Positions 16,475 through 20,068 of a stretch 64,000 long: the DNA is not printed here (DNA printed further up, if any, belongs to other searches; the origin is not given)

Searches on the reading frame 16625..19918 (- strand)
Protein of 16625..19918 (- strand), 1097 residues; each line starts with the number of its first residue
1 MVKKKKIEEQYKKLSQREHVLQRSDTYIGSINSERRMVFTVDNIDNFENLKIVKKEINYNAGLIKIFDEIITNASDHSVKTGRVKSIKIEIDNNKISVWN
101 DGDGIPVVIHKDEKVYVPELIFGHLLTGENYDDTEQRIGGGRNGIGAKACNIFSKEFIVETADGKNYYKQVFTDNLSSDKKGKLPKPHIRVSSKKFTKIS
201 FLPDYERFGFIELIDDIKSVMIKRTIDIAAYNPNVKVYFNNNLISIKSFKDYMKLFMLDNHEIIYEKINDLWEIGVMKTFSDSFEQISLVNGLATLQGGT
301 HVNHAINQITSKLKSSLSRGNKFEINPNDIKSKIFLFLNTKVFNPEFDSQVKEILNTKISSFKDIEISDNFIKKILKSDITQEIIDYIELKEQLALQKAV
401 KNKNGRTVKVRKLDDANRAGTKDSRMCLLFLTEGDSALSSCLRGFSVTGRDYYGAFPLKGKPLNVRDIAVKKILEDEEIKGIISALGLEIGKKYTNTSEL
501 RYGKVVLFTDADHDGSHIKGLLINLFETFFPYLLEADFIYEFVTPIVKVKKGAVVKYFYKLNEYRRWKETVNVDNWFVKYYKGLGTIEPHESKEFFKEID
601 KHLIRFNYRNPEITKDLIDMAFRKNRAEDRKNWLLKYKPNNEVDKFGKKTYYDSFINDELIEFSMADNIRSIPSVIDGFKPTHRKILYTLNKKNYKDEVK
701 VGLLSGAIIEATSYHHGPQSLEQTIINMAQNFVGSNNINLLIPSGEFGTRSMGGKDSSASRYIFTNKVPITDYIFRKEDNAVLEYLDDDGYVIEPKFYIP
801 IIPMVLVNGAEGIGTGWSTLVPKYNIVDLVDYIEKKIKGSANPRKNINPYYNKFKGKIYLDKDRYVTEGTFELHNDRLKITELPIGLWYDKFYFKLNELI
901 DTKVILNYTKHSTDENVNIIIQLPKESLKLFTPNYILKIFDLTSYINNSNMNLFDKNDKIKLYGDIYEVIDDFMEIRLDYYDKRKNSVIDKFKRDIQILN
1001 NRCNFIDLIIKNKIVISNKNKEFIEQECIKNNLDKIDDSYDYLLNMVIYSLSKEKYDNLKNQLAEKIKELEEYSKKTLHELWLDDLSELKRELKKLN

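Call 29: search_protein_families(library=pfam, proteins=[window:16625-19918:-], max_evalue=0.001)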
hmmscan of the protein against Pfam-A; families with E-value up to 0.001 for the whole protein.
window:16625-19918:- (1097 aa): 5 families
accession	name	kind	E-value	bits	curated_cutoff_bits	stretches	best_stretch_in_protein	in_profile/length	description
PF00521.26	DNA_topoisoIV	-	2.4e-100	336.8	31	1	670-1086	1-431/432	DNA gyrase/topoisomerase IV, subunit A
PF16898.10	TOPRIM_C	-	2.4e-37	128.4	29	1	542-668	1-128/128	C-terminal associated domain of TOPRIM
PF00204.31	DNA_gyraseB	-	1.8e-14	54.1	27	1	263-398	20-167/173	DNA gyrase B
PF02518.31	HATPase_c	-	1.4e-08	35.6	26.4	1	62-164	5-89/111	Histidine kinase-, DNA gyrase B-, and HSP90-like ATPase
PF01751.28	Toprim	-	1.6e-08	35.1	23.1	1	429-533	2-84/96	Toprim domain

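Call 101: search_protein_families(library=phrogs, proteins=[window:16625-19918:-], max_evalue=0.001)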
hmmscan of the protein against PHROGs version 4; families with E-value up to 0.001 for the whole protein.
window:16625-19918:- (1097 aa): 5 families
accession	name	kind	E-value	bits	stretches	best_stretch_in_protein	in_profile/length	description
phrog_543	-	DNA, RNA and nucleotide metabolism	1.3e-156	523.6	1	2-649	19-651/661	DNA topoisomerase II large subunit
phrog_551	-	DNA, RNA and nucleotide metabolism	4.5e-112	376.8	1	652-1095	12-455/701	DNA topoisomerase II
phrog_28877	-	DNA, RNA and nucleotide metabolism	7.1e-27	94.4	2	303-1070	319-1126/1441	DNA topoisomerase II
phrog_7229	-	DNA, RNA and nucleotide metabolism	7.7e-25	88.6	1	474-636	10-164/172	DNA topoisomerase II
phrog_20354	-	DNA, RNA and nucleotide metabolism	1.6e-11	45.8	1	652-765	8-120/142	DNA topoisomerase II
